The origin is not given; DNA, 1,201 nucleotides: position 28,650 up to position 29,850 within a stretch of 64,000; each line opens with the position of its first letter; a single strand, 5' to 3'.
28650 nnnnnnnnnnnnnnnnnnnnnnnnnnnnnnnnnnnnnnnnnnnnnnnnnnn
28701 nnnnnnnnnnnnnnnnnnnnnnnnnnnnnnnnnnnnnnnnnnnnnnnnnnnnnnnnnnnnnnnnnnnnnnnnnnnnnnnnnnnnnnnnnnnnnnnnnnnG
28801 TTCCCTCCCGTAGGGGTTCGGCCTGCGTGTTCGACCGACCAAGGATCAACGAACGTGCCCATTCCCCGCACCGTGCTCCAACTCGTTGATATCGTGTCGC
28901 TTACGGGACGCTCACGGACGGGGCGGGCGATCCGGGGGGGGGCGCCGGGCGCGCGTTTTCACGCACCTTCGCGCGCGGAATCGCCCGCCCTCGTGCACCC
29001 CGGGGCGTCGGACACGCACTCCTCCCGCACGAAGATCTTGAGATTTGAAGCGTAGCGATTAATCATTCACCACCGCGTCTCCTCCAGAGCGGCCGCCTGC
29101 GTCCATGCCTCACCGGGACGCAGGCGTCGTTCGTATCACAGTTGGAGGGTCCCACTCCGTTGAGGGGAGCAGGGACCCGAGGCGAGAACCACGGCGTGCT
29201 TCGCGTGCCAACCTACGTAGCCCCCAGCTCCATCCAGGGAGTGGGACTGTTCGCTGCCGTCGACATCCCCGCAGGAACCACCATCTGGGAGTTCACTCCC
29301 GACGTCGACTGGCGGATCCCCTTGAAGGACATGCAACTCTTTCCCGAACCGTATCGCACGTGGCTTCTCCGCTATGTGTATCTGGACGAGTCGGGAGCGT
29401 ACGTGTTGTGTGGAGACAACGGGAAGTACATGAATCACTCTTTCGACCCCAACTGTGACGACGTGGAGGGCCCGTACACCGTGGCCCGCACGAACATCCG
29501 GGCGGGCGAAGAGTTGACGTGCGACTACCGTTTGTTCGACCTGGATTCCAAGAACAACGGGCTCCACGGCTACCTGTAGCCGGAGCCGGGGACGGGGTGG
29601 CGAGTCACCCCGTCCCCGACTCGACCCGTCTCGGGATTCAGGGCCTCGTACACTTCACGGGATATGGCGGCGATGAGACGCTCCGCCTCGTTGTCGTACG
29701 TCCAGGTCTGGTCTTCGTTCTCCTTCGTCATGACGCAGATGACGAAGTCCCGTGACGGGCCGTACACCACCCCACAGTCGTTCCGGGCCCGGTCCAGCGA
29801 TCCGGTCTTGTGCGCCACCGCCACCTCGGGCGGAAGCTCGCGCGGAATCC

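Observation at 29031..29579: SET-domain (lysine methyltransferase-like) gene with atypical codon usage, 3' ends overlapping a class A beta-lactamase-fold gene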

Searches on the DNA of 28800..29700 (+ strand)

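Call 29: search_rna_families(source=window, start=28800, end=29700, threshold=evalue, max_evalue=1)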
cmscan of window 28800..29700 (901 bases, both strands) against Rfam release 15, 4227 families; matches with E-value up to 1: 0.
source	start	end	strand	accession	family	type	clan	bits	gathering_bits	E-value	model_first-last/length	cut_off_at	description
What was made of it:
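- On Known RNA families (Rfam release 15, 4227 models): No hit at E <= 1 over 28800-29700 (call 29).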

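Call 57: build_rna_model(alignment_id=A3, structure=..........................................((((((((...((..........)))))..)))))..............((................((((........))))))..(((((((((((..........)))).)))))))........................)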
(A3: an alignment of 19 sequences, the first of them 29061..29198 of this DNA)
Model R1 built from alignment A3 (19 sequences, 186 columns); structure: as given.
model positions 137; base pairs 27; branch points 2; effective number of sequences 10.52; information 0.59 bits per position. Calibrated on 0.2 Mb of random sequence (short: E-values are rough).
structure used (alignment columns):
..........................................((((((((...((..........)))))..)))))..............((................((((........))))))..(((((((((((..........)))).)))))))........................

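Call 58: search_with_rna_model(model_id=R1, sources=[window, L002, L003, L009, L010, L011, L012, L013, L014, L015, L016, L017, L018, L019, L020, L021, L022, L023, L024, L025, L026, L027, L028, L029, L030, L031, L032, L033, L034, L035, L036, L037, L038, L039, L040, L041, L042, L043, L044, L045, L046, L047, L048, L049, L050, L051, L052, L053, L054, L055, L056, L057, L058, L059, L060, L061, L062, L063, L064, L065, L066, L067, L068, L069, L070, L071, L072, L073, L074, L075, L076, L077, L078, L079, L080, L081, L082, L083, L084, L085, L086, L087, L088], max_evalue=1, make_alignment=true)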
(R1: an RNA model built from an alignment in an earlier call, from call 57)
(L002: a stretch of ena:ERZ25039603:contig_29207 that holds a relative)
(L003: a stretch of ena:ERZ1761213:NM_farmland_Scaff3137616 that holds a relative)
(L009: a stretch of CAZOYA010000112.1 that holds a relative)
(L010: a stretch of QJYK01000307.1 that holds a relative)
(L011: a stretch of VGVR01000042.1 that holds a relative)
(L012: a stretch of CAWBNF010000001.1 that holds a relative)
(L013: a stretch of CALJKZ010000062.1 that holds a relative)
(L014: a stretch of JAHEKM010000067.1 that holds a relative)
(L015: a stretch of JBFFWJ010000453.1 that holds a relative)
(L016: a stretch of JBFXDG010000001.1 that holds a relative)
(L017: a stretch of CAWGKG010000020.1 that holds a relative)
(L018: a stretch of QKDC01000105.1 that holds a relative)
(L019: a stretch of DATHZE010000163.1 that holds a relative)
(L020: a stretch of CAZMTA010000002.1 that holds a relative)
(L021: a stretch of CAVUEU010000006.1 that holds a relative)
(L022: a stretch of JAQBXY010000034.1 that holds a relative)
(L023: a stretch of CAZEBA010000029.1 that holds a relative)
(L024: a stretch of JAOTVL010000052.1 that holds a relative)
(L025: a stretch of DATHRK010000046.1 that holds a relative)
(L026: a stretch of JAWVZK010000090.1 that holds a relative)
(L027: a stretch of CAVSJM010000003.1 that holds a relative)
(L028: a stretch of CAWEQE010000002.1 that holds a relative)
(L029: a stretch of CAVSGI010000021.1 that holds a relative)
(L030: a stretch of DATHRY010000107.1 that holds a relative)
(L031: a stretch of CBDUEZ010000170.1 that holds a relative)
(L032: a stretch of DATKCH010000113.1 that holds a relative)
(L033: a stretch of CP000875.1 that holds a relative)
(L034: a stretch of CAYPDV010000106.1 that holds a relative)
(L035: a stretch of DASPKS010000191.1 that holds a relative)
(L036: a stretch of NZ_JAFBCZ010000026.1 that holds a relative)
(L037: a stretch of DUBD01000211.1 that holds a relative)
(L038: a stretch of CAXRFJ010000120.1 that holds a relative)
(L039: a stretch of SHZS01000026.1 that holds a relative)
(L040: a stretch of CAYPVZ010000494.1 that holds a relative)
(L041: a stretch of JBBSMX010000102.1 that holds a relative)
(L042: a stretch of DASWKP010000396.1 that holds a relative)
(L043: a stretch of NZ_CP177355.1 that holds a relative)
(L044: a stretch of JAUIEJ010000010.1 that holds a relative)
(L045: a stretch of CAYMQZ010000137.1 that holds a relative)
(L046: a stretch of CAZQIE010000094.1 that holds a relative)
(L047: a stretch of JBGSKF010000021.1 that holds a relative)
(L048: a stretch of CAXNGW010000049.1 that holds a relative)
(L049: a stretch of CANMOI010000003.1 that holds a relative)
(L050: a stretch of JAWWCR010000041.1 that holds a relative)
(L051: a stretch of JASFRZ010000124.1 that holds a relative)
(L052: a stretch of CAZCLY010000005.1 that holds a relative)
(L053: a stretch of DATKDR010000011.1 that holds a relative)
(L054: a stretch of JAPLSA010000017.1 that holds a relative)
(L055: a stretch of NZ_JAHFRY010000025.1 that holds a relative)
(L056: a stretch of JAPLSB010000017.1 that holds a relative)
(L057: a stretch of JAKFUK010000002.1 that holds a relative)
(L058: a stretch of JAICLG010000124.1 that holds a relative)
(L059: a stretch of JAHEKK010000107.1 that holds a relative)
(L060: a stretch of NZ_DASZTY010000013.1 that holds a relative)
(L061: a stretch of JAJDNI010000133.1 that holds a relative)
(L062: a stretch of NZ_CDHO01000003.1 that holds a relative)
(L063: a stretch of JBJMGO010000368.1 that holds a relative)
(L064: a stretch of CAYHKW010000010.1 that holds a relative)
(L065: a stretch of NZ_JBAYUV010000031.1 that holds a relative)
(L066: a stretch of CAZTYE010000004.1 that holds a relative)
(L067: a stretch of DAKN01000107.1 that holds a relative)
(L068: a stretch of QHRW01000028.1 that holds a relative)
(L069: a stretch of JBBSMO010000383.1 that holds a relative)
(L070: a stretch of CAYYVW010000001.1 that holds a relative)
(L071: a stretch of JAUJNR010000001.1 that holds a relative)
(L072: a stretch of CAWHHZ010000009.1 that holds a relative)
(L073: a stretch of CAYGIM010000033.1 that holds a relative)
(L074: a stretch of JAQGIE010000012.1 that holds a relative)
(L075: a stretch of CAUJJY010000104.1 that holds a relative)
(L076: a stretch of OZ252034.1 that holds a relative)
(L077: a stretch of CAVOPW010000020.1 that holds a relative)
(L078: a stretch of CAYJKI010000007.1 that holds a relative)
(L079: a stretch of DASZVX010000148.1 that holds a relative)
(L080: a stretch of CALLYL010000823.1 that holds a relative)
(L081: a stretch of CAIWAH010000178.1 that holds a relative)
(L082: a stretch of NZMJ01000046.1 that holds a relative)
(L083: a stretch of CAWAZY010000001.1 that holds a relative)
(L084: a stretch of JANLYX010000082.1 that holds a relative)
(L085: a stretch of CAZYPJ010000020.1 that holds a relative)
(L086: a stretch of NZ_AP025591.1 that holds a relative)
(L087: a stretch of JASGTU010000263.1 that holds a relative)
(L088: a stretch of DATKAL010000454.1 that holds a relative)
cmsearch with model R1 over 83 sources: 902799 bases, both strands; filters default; matches with E-value up to 1: 21.
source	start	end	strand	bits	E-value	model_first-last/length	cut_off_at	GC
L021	5868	6003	+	111.5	9e-18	1-137/137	no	0.73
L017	5866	6003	+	107.6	4.8e-17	1-137/137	no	0.73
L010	811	955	+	103.9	2.3e-16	1-137/137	no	0.7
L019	2905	3042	+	98.9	2e-15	1-137/137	no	0.7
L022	5861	6003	+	98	2.9e-15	1-137/137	no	0.67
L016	5866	6003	+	88.4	1.8e-13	1-137/137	no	0.72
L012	5861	6003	+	87.6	2.4e-13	1-137/137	no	0.69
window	29070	29198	+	85.2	6.8e-13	1-137/137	no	0.69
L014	3741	3898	+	83.4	1.5e-12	1-137/137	no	0.72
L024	3777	3910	+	81.9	2.9e-12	1-137/137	no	0.73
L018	55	191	+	79.8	6.9e-12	1-137/137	no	0.7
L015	2411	2554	+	79.4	8.1e-12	1-137/137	no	0.72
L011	5085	5218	+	75.5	4.2e-11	1-137/137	no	0.73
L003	7881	8003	+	68.8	7.5e-10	1-137/137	no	0.72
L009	2598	2721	+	68.4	8.8e-10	1-137/137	no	0.69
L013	987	1123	+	60.8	2.3e-08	1-137/137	no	0.74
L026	4766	4900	+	58.5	6.2e-08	1-137/137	no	0.7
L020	5884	6003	+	50.6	1.8e-06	1-137/137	no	0.76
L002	7879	8003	+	46.8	9.3e-06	1-137/137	no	0.66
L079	5146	5301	-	25.1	0.095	1-137/137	no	0.67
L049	9012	9133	+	21.6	0.43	1-137/137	no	0.72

Alignment A4: 21 matches aligned to the model, 223 columns, each read 5' to 3' on its own strand. Consensus structure (alignment columns), stored with it:
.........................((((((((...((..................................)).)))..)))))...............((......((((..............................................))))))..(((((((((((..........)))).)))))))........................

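Call 63: search_with_rna_model(model_id=R1, sources=[L169, L170, L171, L172, L173, L174, L175, L176, L177, L178, L179, L180, L004, L005, L006, L007, L008, L089, L090, L091, L092, L093, L094, L095, L096, L097, L098, L099, L100, L101, L102, L103, L104, L105, L106, L107, L108, L109, L110, L111, L112, L113, L114, L115, L116, L117, L118, L119, L120, L121, L122, L123, L124, L125, L126, L127, L128, L129, L130, L131, L132, L133, L134, L135, L136, L137, L138, L139, L140, L141, L142, L143, L144, L145, L146, L147, L148, L149, L150, L151, L152, L153, L154, L155, L156, L157, L158, L159, L160, L161, L162, L163, L164, L165, L166, L167, L168], max_evalue=1, show_alignments=3)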
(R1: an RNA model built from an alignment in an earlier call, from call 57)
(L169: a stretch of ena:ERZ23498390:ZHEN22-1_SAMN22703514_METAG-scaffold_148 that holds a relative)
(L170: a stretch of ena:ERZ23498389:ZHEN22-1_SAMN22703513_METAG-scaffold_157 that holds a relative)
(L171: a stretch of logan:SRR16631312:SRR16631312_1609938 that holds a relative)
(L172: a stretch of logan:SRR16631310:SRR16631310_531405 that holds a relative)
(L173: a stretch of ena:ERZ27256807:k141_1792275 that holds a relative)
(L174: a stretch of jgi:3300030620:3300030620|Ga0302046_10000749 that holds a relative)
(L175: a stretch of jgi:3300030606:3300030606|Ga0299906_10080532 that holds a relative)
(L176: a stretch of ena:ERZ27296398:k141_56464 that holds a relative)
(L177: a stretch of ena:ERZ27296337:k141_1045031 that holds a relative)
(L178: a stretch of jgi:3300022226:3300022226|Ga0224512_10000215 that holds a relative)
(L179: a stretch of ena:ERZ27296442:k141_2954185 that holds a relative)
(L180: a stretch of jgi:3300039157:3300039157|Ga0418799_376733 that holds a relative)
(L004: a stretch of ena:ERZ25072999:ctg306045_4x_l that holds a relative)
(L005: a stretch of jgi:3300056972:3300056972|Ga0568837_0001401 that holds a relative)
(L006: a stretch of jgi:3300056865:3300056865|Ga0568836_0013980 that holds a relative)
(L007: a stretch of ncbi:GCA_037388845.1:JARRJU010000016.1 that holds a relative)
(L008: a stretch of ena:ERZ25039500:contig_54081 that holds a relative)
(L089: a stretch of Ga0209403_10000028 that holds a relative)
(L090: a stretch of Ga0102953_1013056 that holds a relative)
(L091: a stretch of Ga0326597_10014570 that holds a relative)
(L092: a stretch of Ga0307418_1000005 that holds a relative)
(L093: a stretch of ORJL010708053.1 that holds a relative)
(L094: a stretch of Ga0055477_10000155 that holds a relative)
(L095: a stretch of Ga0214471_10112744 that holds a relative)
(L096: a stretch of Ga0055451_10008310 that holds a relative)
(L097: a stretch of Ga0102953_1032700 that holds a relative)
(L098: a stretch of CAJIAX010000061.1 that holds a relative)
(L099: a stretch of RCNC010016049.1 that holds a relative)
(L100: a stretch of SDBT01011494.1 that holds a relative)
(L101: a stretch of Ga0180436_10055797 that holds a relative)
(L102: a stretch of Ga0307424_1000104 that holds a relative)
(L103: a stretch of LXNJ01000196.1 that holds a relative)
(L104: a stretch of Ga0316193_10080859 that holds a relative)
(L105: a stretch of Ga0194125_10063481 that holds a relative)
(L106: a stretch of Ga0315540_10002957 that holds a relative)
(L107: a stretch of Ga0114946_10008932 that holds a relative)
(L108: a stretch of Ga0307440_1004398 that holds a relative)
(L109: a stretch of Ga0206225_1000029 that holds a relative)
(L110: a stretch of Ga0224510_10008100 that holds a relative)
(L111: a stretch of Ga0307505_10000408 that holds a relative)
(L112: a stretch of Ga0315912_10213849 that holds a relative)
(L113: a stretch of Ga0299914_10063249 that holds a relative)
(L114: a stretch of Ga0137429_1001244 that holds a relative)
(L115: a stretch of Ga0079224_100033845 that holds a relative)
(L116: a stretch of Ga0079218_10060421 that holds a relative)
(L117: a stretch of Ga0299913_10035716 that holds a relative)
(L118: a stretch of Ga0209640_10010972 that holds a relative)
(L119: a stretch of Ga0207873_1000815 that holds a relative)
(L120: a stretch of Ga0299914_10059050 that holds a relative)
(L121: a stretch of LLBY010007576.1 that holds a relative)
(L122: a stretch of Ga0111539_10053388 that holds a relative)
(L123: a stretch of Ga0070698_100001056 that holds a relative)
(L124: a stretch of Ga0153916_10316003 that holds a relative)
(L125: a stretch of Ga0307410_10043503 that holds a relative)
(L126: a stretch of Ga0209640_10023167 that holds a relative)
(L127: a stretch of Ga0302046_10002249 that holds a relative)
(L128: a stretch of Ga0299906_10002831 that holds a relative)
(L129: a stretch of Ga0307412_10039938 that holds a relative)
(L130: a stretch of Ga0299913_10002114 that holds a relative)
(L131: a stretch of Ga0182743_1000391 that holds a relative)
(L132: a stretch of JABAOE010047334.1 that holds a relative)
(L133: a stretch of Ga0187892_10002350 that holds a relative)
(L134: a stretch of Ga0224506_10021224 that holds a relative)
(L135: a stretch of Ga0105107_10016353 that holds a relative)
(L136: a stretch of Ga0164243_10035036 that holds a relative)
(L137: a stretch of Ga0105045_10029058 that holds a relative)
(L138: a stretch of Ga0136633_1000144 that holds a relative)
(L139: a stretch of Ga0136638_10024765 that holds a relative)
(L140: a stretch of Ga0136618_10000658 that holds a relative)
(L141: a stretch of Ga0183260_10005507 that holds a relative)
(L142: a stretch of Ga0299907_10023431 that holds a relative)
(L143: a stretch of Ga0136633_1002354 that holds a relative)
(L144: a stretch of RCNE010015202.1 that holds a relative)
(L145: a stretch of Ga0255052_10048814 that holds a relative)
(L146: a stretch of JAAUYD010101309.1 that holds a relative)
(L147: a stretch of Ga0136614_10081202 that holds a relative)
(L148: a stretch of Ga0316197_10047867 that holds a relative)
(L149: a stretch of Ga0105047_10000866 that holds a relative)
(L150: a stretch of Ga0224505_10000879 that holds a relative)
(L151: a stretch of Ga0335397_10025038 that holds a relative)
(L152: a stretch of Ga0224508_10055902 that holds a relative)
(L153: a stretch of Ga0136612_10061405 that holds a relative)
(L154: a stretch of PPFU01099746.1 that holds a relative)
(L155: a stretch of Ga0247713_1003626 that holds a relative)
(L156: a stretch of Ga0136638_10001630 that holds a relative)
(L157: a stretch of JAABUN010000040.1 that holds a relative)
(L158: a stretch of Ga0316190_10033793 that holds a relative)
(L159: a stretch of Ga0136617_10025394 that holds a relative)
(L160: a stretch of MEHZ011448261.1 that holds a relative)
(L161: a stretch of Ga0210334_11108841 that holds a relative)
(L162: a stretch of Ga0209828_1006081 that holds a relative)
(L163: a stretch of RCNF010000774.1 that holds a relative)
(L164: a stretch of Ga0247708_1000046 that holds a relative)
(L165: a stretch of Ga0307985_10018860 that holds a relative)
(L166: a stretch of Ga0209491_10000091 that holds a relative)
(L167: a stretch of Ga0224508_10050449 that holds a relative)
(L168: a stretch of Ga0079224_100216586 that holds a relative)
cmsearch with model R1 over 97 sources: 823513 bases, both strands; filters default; matches with E-value up to 1: 12.
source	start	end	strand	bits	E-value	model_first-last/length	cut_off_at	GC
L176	2861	3003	+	85.7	5e-13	1-137/137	no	0.66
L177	2861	3003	+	85.7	5e-13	1-137/137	no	0.66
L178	2861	3003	+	85.7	5e-13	1-137/137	no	0.66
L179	34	176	+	85.7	5e-13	1-137/137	no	0.66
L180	2864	3003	+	83.5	1.3e-12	1-137/137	no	0.68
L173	2863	3003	+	80.2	5.2e-12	1-137/137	no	0.74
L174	2863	3003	+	80.2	5.2e-12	1-137/137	no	0.74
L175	1799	1939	+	80.2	5.2e-12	1-137/137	no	0.74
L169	2881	3003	+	35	0.0013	1-137/137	no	0.66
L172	685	807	+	35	0.0013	1-137/137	no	0.66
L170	2881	3003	+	34.6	0.0015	1-137/137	no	0.67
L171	884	1006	+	34.6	0.0015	1-137/137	no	0.67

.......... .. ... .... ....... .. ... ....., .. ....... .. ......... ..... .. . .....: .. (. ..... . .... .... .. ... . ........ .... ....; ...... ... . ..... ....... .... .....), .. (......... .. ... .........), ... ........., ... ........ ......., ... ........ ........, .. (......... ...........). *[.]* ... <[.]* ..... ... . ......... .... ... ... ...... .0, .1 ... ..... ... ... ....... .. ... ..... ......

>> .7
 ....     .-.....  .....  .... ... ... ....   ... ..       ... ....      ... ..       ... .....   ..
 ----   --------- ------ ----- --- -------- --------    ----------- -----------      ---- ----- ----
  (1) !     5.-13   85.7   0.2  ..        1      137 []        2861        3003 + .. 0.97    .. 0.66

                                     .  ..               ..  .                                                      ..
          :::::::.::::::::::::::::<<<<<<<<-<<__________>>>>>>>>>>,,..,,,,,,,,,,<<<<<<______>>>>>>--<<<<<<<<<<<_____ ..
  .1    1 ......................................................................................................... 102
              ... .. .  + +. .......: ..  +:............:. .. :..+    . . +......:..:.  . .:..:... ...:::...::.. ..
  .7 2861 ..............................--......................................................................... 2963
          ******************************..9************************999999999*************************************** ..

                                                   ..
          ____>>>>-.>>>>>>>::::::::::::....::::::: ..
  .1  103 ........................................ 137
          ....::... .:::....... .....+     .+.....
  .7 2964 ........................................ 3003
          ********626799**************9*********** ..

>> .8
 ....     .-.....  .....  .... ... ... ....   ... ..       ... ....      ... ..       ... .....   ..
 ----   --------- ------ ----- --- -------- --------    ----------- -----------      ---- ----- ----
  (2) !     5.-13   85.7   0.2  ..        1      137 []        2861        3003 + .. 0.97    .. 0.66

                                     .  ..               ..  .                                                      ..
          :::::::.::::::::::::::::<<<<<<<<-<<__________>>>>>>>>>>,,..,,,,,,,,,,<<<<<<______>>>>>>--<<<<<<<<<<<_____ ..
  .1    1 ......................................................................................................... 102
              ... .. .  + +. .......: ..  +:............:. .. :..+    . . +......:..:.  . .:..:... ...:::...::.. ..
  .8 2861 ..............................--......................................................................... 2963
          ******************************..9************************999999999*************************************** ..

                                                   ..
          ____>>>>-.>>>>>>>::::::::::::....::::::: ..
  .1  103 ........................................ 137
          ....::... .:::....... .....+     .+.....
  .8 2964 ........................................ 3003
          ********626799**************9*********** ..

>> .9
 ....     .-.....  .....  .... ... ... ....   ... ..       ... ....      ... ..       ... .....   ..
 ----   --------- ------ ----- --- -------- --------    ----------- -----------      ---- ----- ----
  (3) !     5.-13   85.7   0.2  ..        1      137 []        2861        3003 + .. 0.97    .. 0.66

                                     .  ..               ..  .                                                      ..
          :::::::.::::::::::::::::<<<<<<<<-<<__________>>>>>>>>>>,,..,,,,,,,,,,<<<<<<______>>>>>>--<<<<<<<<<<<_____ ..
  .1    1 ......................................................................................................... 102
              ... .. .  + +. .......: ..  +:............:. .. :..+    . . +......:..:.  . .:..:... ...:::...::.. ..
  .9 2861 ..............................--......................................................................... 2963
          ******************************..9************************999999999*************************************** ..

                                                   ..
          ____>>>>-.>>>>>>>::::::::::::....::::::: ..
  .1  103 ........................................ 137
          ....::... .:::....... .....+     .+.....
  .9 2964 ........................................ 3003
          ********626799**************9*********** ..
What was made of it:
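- The covariance model hits only directly upstream of SET: 19 seed loci at E <= 1e-5 (call 58), and 4 distinct non-seed loci at E = 5e-13, 1.3e-12, 5.2e-12 and 1.3e-3 (call 63). About 0.75 Mb of control loci gave no hit at E <= 1 (call 63). It is absent from 0.75 Mb of controls (calls 58, 63), unlike a dispersed repeat.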

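Call 64: search_with_rna_model(model_id=R1, sources=[window, L002, L003, L009, L010, L011, L012, L013, L014, L015, L016, L017, L018, L019, L020, L021, L022, L024, L026, L169, L173, L176, L180], max_evalue=0.01, make_alignment=true)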
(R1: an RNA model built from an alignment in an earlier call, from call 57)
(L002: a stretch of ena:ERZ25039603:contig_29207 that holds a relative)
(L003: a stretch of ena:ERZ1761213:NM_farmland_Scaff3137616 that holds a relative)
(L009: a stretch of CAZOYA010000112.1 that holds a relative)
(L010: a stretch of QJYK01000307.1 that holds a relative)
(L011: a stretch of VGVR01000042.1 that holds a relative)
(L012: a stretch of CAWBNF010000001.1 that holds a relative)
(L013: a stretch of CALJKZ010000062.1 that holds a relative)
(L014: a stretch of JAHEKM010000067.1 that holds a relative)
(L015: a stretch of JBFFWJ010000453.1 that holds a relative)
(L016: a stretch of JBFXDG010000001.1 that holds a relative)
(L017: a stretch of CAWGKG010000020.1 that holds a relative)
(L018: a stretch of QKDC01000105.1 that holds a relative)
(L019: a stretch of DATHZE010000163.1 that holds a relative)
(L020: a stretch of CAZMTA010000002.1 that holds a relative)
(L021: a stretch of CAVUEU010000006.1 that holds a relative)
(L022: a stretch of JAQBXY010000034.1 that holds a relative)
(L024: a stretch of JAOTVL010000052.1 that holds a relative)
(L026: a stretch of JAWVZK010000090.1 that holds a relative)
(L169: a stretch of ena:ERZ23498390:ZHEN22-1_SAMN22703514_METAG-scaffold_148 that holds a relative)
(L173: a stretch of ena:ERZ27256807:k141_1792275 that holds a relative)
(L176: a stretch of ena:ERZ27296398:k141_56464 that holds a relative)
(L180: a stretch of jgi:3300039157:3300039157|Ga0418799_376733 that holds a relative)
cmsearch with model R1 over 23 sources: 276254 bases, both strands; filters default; matches with E-value up to 0.01: 23.
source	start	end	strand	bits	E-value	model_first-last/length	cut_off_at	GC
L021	5868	6003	+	111.5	2.8e-18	1-137/137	no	0.73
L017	5866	6003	+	107.6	1.5e-17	1-137/137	no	0.73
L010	811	955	+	103.9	7e-17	1-137/137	no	0.7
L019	2905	3042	+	98.9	6e-16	1-137/137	no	0.7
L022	5861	6003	+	98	8.8e-16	1-137/137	no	0.67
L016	5866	6003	+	88.4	5.4e-14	1-137/137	no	0.72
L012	5861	6003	+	87.6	7.4e-14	1-137/137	no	0.69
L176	2861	3003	+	85.7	1.7e-13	1-137/137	no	0.66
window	29070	29198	+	85.2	2.1e-13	1-137/137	no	0.69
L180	2864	3003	+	83.5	4.4e-13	1-137/137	no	0.68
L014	3741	3898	+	83.4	4.6e-13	1-137/137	no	0.72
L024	3777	3910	+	81.9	8.7e-13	1-137/137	no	0.73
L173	2863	3003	+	80.2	1.8e-12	1-137/137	no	0.74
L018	55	191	+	79.8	2.1e-12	1-137/137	no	0.7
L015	2411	2554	+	79.4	2.5e-12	1-137/137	no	0.72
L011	5085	5218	+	75.5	1.3e-11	1-137/137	no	0.73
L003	7881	8003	+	68.8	2.3e-10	1-137/137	no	0.72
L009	2598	2721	+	68.4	2.7e-10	1-137/137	no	0.69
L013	987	1123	+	60.8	7e-09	1-137/137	no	0.74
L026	4766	4900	+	58.5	1.9e-08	1-137/137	no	0.7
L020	5884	6003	+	50.6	5.5e-07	1-137/137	no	0.76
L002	7879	8003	+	46.8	2.8e-06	1-137/137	no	0.66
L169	2881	3003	+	35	0.00043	1-137/137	no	0.66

Alignment A5: 23 matches aligned to the model, 187 columns, each read 5' to 3' on its own strand. Consensus structure (alignment columns), stored with it:
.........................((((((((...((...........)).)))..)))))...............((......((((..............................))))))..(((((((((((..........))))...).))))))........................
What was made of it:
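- On Structured cis-regulatory 5' leader (generic class): In 23 distinct loci every hit ends at the SET start codon (calls 58, 63, 64).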
